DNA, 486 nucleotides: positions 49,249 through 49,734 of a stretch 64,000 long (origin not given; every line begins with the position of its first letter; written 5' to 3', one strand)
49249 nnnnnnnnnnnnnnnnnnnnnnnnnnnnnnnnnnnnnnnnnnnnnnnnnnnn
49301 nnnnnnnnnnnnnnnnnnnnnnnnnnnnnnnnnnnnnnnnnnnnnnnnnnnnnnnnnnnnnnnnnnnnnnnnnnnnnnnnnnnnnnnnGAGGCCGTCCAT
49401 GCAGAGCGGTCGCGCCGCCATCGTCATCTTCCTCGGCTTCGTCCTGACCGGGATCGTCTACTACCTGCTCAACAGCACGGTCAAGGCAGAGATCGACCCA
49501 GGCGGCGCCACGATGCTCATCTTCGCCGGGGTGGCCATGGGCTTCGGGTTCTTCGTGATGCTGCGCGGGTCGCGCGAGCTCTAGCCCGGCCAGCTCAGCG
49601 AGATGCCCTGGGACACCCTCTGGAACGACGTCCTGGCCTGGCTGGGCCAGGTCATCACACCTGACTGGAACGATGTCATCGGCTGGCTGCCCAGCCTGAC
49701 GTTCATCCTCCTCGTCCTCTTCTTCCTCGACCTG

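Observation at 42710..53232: aa3-type oxidase cluster with two extra cupredoxin domains and a split, duplicated subunit IV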

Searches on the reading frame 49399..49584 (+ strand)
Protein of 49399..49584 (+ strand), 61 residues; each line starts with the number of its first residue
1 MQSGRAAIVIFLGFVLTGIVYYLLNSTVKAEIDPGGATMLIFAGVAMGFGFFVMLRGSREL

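Call 4: search_protein_families(library=pfam, proteins=[window:49399-49584:+], max_evalue=0.1)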
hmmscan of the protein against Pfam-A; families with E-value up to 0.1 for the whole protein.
window:49399-49584:+ (61 aa): 1 family
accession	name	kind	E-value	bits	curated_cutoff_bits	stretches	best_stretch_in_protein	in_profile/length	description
PF24838.2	8xMP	-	0.073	13.3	30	1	10-61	24-76/136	Octameric membrane protein family (8xMP)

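Call 5: search_protein_families(library=ncbifam, proteins=[window:49399-49584:+], max_evalue=0.1)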
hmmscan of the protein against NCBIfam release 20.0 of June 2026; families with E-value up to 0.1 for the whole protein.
window:49399-49584:+ (61 aa): 0 families

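Call 37: search_solved_structures(query=A5, max_evalue=10, show_alignments=3)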
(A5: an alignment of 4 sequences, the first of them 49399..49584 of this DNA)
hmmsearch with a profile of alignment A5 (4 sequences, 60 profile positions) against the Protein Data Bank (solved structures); distinct sequences matched with E-value up to 10: 4.
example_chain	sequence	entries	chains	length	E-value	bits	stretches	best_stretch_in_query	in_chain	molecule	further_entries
8yns_R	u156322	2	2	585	0.11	15.8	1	2-49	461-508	Melanin-concentrating hormone receptor 1,Soluble cytochrome b562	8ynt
8wwh_R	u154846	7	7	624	0.12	15.7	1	2-49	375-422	Fusion protein 1,Melanin-concentrating hormone receptor 1,Fusion protein 2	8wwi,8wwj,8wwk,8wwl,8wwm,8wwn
8wss_R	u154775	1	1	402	0.25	14.7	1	2-49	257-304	Melanin-concentrating hormone receptor 1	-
2cx5_A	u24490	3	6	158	1.7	12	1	8-40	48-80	A PUTATIVE TRANS-EDITING ENZYME | Putative uncharacterized protein TTHA1699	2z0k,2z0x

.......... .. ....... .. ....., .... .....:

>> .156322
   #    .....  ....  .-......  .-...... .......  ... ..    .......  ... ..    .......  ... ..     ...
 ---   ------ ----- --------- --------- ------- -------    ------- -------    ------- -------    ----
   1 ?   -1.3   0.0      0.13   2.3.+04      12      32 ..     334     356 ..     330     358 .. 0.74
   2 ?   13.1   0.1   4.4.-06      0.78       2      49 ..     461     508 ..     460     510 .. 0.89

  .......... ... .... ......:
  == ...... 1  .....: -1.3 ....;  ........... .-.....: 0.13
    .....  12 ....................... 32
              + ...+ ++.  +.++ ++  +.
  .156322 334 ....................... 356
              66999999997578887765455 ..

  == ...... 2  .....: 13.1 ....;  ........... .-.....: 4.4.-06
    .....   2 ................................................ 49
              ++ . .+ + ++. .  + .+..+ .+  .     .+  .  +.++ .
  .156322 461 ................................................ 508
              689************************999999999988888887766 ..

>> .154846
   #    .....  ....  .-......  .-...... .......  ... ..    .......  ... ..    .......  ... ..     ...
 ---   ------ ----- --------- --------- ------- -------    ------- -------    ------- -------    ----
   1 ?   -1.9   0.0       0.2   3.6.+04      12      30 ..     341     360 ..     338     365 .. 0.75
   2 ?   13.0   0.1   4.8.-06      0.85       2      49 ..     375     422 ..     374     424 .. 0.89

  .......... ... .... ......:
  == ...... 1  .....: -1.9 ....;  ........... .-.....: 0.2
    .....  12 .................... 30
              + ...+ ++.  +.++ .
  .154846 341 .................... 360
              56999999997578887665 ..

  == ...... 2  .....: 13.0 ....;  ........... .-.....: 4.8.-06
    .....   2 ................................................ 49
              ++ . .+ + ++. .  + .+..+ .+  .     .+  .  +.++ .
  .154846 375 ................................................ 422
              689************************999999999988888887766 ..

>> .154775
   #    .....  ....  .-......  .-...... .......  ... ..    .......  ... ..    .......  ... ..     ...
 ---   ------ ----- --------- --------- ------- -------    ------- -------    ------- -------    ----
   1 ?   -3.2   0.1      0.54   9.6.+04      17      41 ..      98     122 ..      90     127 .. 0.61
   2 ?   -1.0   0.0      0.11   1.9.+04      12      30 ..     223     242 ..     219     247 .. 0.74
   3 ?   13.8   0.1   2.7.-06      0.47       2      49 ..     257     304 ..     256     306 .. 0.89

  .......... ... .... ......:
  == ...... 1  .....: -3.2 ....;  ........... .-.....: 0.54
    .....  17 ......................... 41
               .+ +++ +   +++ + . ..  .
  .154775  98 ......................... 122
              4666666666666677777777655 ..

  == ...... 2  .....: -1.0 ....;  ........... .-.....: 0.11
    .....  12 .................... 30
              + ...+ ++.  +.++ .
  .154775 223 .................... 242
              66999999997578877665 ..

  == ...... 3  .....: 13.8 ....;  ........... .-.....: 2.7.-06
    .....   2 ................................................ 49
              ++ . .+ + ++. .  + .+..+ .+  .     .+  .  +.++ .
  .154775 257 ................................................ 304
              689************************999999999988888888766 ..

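Call 43: search_protein_representatives(protein=window:49399-49584:+)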
Query: 61 residues. Proteins with E-value up to 0.001 (for the whole library): 14; up to 1e-10: 1; up to 1e-30: 0. The best 14 are listed.
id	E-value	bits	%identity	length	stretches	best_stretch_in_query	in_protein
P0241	7.8e-22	91.7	34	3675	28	16-58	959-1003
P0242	7.5e-09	51.1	53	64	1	2-61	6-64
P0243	2.7e-08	49.4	53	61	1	3-61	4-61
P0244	1.2e-05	41.1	45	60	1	7-61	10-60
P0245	1.3e-05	40.9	46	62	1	5-61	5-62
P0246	2.5e-05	40.1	46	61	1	5-61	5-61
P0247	4.7e-05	39.2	45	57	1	7-61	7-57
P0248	1.0e-04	38.2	50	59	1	3-61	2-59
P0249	1.4e-04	37.7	32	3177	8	25-58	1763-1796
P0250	1.8e-04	37.4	42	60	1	4-61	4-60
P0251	3.8e-04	36.4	45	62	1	4-60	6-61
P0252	4.4e-04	36.2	43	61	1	4-61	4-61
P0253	7.1e-04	35.5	45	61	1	4-61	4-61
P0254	8.8e-04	35.2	40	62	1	5-61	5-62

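Call 47: search_solved_structures(query=A7, max_evalue=10, show_alignments=2)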
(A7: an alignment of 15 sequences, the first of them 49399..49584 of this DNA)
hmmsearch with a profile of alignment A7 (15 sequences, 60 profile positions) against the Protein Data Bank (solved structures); distinct sequences matched with E-value up to 10: 1.
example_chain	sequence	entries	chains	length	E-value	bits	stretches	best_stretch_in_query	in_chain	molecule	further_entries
3fg2_P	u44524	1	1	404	0.74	13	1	28-58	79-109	Putative rubredoxin reductase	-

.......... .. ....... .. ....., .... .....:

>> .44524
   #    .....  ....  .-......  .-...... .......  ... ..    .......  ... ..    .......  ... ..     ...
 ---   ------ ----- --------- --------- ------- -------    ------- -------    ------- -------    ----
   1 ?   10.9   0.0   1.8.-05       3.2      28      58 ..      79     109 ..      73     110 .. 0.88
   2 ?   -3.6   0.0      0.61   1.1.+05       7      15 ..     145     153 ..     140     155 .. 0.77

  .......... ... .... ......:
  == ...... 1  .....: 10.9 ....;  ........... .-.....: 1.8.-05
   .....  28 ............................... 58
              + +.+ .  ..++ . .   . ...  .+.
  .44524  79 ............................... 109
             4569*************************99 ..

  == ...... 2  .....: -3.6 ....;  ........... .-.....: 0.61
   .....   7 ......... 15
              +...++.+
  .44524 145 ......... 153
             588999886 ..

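Call 48: search_protein_families(library=pfam, alignment_id=A7, max_evalue=5)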
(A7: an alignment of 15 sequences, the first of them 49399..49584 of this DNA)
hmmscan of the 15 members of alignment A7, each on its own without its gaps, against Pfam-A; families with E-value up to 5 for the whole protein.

A. member 1, window:49399-49584:+ (61 aa): 4 families
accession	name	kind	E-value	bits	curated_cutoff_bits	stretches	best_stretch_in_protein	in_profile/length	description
PF24838.2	8xMP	-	0.073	13.3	30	1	10-61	24-76/136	Octameric membrane protein family (8xMP)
PF05545.16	FixQ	-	0.22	11.9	29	1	8-26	14-32/49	Cbb3-type cytochrome oxidase component FixQ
PF06570.16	DUF1129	-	0.33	10.9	29.1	1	10-56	90-133/207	Protein of unknown function (DUF1129)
PF12698.13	ABC2_membrane_3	-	0.6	9.6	31.6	1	3-54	240-290/347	ABC-2 family transporter protein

B. families by the number of members that match (of 15 scanned): 35 families (the first 25 are shown)
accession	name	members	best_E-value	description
PF24838.2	8xMP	7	0.0066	Octameric membrane protein family (8xMP)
PF24709.1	DUF7670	6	0.17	Domain of unknown function (DUF7670)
PF20535.3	DUF6750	3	0.00079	Family of unknown function (DUF6750)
PF14110.11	DUF4282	3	0.026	Domain of unknown function (DUF4282)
PF19942.4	DUF6404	3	0.094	Family of unknown function (DUF6404)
PF06570.16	DUF1129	2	0.33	Protein of unknown function (DUF1129)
PF12270.13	Cyt_c_ox_IV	1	0.0033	Cytochrome c oxidase subunit IV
PF03076.19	GP3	1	0.02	Equine arteritis virus GP3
PF07947.19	YhhN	1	0.02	YhhN family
PF09925.14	DUF2157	1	0.033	Predicted membrane protein (DUF2157)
PF13273.12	DUF4064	1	0.042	Protein of unknown function (DUF4064)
PF11188.13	DUF2975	1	0.044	Protein of unknown function (DUF2975)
PF06011.17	TRP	1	0.047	Transient receptor potential (TRP) ion channel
PF12794.12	MscS_TM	1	0.084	Mechanosensitive ion channel inner membrane domain 1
PF20712.2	CyanoTRADDas_TM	1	0.12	Cyanobacterial TRADD-N associated 2-Transmembrane domain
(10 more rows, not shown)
